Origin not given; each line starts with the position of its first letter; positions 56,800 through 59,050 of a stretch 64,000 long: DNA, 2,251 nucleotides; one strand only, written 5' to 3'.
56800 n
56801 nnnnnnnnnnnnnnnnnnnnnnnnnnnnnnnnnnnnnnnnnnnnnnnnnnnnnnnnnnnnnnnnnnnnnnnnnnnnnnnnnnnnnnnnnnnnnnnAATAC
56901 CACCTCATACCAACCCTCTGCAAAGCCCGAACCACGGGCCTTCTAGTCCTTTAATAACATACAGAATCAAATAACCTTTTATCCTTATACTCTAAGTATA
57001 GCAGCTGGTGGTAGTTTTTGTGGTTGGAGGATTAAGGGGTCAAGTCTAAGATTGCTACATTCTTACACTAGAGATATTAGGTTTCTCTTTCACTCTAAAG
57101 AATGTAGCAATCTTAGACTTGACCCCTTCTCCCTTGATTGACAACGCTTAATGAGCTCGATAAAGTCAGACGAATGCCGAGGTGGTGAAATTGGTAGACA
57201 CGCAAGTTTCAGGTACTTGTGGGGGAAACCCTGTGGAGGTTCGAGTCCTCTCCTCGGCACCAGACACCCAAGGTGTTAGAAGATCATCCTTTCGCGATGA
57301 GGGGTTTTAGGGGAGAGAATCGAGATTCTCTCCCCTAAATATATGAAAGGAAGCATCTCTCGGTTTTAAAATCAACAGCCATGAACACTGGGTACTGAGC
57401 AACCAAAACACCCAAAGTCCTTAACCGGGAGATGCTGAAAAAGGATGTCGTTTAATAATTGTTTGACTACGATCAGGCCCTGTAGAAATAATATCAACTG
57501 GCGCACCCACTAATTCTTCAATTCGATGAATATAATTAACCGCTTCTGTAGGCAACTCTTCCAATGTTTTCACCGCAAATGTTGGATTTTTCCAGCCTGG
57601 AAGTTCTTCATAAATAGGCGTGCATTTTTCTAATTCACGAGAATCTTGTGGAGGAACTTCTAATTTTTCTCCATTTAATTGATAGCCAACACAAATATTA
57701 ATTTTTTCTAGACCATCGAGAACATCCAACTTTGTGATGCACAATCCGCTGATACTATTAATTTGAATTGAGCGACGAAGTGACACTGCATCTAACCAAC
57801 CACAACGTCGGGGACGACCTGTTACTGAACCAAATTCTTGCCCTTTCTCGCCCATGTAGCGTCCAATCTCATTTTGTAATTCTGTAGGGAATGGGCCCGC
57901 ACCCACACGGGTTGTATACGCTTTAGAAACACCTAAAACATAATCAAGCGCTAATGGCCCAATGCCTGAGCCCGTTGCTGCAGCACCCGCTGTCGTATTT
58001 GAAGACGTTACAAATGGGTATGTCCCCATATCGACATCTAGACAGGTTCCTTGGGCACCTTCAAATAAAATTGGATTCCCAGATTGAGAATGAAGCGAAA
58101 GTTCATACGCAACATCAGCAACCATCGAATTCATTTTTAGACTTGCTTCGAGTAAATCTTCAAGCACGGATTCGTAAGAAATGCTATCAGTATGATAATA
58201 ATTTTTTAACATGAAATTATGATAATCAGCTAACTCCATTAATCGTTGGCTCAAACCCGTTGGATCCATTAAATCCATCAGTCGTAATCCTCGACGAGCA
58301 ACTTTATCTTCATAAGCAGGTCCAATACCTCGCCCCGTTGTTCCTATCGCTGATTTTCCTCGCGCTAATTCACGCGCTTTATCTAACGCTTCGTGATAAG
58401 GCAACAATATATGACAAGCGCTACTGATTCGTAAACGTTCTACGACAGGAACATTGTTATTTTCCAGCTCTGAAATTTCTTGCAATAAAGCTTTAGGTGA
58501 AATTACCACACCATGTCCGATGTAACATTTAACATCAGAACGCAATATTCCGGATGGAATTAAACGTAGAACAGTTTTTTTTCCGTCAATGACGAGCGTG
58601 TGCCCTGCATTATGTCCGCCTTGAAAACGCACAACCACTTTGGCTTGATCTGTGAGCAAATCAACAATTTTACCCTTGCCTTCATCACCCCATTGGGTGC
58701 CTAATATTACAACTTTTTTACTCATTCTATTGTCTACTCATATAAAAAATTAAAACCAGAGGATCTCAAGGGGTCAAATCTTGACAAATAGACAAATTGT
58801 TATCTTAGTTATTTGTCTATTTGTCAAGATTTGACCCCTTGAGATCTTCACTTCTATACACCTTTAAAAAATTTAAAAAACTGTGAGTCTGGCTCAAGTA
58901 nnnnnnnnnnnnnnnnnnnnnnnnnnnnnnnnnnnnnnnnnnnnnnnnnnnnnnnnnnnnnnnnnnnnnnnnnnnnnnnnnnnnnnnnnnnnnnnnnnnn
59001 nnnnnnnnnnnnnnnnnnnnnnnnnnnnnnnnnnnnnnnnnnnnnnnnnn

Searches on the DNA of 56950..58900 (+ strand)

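Call 45: search_rna_families(source=window, start=56950, end=58900, threshold=evalue, max_evalue=10)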
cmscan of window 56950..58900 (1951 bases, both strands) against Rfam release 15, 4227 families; matches with E-value up to 10: 35.
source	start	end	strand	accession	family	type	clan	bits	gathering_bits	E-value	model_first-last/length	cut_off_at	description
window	58760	58848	+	RF03450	MIR1513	Gene; miRNA;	-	60.7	95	2e-11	1-91/91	no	MIR1513 microRNA precursor family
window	57176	57259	+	RF00005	tRNA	Gene; tRNA;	CL00001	52.7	29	5.6e-10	1-71/71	no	tRNA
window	57028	57133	-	RF03306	mir-3923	Gene; miRNA;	-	49.4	94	5.8e-08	1-83/83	no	mir-3923 microRNA precursor family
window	58761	58847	+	RF04071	MIR2863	Gene; miRNA;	CL00139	48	94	1.9e-08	1-113/113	no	MIR2863 microRNA precursor family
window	57028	57130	+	RF03306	mir-3923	Gene; miRNA;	-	45.7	94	5e-07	1-83/83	no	mir-3923 microRNA precursor family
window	58760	58848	-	RF03714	MIR774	Gene; miRNA;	-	44.9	80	4.4e-07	1-98/98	no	MIR774 microRNA precursor family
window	58757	58850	-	RF03926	MIR1435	Gene; miRNA;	-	38.9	94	0.00093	1-186/186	no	MIR1435 microRNA precursor family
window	58759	58850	+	RF03926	MIR1435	Gene; miRNA;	-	38.6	94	0.0011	1-186/186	no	MIR1435 microRNA precursor family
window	58744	58864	-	RF04069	MIR6135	Gene; miRNA;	-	37.7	99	0.00019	1-122/122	no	MIR6135 microRNA precursor family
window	58765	58843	+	RF04056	mir-982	Gene; miRNA;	-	36.1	70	0.00018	1-89/89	no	mir-982 microRNA precursor family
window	58760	58849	-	RF04340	Plastid-psbJ-4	Cis-reg;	CL00152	35.8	55.2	0.00023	1-65/65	no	Plastid-psbJ-4 3UTR RNA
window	58769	58841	+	RF03171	mir-1012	Gene; miRNA;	-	35.4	70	0.00012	1-59/59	no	mir-1012 microRNA precursor family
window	58759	58849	+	RF04128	MIR8562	Gene; miRNA;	-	33.7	211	0.00075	1-242/242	no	MIR8562 microRNA precursor family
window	58763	58845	+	RF04133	MIR2646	Gene; miRNA;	-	33.2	245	6.6e-05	1-256/256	no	MIR2646 microRNA precursor family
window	57026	57132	+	RF03616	MIR1888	Gene; miRNA;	-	33.1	72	0.00034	1-101/101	no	MIR1888 microRNA precursor family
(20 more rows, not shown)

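Call 92: search_dna_similar(query=window:58755-58853:+, collection=plasmids, mode=distant, max_evalue=1, max_rows=25)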
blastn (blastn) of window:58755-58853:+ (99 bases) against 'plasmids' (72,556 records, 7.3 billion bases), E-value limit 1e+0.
Records with a match: 2; places in all: 2; records where one place covers at least 80% of the query: 0.
Best place of each record, by identity: 80-90% 2.
By first word of the organism name: Borrelia 2.
By predicted mobility (MOB-suite, as given by PLSDB): non-mobilizable 2.
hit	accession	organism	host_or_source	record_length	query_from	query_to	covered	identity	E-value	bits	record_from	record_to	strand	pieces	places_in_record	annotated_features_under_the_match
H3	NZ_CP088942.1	Borrelia sp. RT5S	Varanus salvator,Bacterial ...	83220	36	70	35%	85.7%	2e-1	42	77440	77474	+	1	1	DUF2634 domain-containing protein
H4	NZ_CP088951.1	Borrelia sp. RT1S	Varanus salvator,Bacterial ...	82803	36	70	35%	85.7%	2e-1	42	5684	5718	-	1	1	DUF2634 domain-containing protein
